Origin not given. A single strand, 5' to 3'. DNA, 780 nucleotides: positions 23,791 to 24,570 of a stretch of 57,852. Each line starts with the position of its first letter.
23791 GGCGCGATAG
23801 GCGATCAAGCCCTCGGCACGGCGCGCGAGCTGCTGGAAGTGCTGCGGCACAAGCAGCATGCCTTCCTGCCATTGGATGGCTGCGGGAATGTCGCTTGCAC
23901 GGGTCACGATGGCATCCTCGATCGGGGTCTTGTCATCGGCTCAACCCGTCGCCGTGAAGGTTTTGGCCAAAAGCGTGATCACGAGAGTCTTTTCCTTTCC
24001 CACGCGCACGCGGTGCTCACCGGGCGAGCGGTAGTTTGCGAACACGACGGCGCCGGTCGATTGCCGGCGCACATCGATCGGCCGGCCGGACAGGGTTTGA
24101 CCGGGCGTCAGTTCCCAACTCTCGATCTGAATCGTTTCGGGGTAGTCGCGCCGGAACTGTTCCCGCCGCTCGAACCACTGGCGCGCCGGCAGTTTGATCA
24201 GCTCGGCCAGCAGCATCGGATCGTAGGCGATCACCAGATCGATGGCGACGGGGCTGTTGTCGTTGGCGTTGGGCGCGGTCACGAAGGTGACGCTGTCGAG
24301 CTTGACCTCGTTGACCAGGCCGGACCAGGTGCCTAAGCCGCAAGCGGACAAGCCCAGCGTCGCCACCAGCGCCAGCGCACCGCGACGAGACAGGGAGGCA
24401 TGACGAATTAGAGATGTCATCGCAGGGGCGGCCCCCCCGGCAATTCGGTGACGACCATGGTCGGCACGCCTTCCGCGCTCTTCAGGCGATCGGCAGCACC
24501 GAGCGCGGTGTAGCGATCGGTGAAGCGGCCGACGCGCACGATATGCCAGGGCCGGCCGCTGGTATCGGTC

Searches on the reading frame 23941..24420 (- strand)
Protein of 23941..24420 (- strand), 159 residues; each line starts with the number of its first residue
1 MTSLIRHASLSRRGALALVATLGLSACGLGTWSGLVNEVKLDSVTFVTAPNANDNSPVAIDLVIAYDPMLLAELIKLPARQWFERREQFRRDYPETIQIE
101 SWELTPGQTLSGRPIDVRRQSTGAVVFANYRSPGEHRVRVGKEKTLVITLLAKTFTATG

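Call 3: search_protein_families(library=pfam, proteins=[window:23941-24420:-], max_evalue=0.01)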
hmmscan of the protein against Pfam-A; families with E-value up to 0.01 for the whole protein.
window:23941-24420:- (159 aa): 0 families

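Call 4: search_protein_families(library=ncbifam, proteins=[window:23941-24420:-], max_evalue=0.01)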
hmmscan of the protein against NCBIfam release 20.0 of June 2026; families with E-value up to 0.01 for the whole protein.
window:23941-24420:- (159 aa): 0 families

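Call 43: search_protein_families(library=pfam, proteins=[window:23941-24420:-], max_evalue=0.1)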
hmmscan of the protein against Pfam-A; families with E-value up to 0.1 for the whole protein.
window:23941-24420:- (159 aa): 0 families

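Call 60: search_solved_structures(query=window:23941-24420:-, max_evalue=10)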
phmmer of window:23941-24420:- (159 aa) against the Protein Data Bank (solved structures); distinct sequences matched with E-value up to 10: 2.
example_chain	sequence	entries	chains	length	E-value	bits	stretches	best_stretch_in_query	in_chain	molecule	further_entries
2o7p_A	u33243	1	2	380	0.35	13.9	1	39-98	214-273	Riboflavin biosynthesis protein ribD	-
2g6v_A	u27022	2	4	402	0.39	13.8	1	39-98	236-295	Riboflavin biosynthesis protein ribD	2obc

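Call 67: predict_structure(alignment_id=A2)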
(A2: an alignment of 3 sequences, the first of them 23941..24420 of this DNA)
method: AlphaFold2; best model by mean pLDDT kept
length: 159 residues; sequences in the alignment: 3
mean_pLDDT: 62.5   pTM: 0.59
mean pLDDT of the five models: 62.5, 60.4, 57.4, 55.3, 49.0
residues with pLDDT >= 90: 6; 70-90: 62; 50-70: 40; < 50: 51
segments of 3 or more residues with pLDDT < 50: 1-29, 33-35, 143-159
pLDDT, mean of each block of 10 residues (from residue 1): 35 32 36 49 64 71 87 84 89 89 82 65 77 61 48 29
secondary structure, 60 per line:
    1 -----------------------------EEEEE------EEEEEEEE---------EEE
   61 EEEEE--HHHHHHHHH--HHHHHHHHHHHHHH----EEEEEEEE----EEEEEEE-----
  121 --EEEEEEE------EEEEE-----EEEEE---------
elements in order: E30-34 E41-48 E58-65 H68-76 H79-92 E97-104 E109-115 E123-129 E136-140 E146-150

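Call 69: fold_search(model_id=the predicted structure, library=pdb)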
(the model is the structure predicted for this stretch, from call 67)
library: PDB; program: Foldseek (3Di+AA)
matches with E <= 10: 837; with E <= 0.001: 0
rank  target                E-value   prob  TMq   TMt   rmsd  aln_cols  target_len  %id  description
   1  1nc7_D                1.4e-02  0.90  0.34  0.41   6.1       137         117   12  Crystal Structure of Thermotoga maritima 1070 (released 2003-07-01)
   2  1nc7_A                2.9e-02  0.82  0.33  0.41   6.6       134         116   10  Crystal Structure of Thermotoga maritima 1070 (released 2003-07-01)
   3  1nc7_B                3.9e-02  0.80  0.33  0.41   6.4       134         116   10  Crystal Structure of Thermotoga maritima 1070 (released 2003-07-01)
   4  8htt_B                4.1e-02  0.47  0.28  0.14  11.4       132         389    8  Cryo-EM structure of human TMEM87A, gluconate-bound (released 2023-12-27)
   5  3x0t_A                4.4e-02  0.18  0.18  0.24  14.8       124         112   12  Crystal structure of PirA (released 2015-08-26)
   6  9c8d_A                5.2e-02  0.57  0.30  0.25  15.9       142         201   14  mouse Seipin/Adig complex (released 2025-08-27)
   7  1pm4_A                5.8e-02  0.44  0.30  0.37   9.2       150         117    7  Crystal structure of Yersinia pseudotuberculosis-derived mitogen (YPM) (released 2004-01-27)
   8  8kb4                  5.8e-02  0.38  0.30  0.15  11.2       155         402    8  Cryo-EM structure of human TMEM87A A308M (released 2024-07-10)
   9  3x0t_B                5.8e-02  0.21  0.22  0.29  15.3       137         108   11  Crystal structure of PirA (released 2015-08-26)
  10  8ctj                  6.9e-02  0.77  0.39  0.18   8.7       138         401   11  Cryo-EM structure of TMEM87A (released 2022-07-20)
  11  9mq7_H                9.2e-02  0.11  0.19  0.22  14.7       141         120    8  Cryo-EM structure of hemagglutinin H5N1 in complex with Fab 326-366.26 (released 2025-08-13)
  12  8qpg_TD               1.1e-01  0.18  0.22  0.28  16.0       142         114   11  Turret of Haloferax tailed virus 1 (released 2024-10-09)
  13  6mnj_A                1.2e-01  0.51  0.33  0.13   7.3       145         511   14  Hadza microbial sialidase Hz136 (released 2019-10-02)
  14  3wqb_A                1.2e-01  0.14  0.20  0.07  21.9       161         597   10  Crystal structure of aeromonas sobria serine protease (ASP) and the chaperone (ORF2) complex (released 2015-03-25)
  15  7jlu_A                1.3e-01  0.06  0.15  0.05  17.4       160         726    8  Structure of the activated Roq1 resistosome directly recognizing the pathogen effector XopQ (released 2020-12-02)
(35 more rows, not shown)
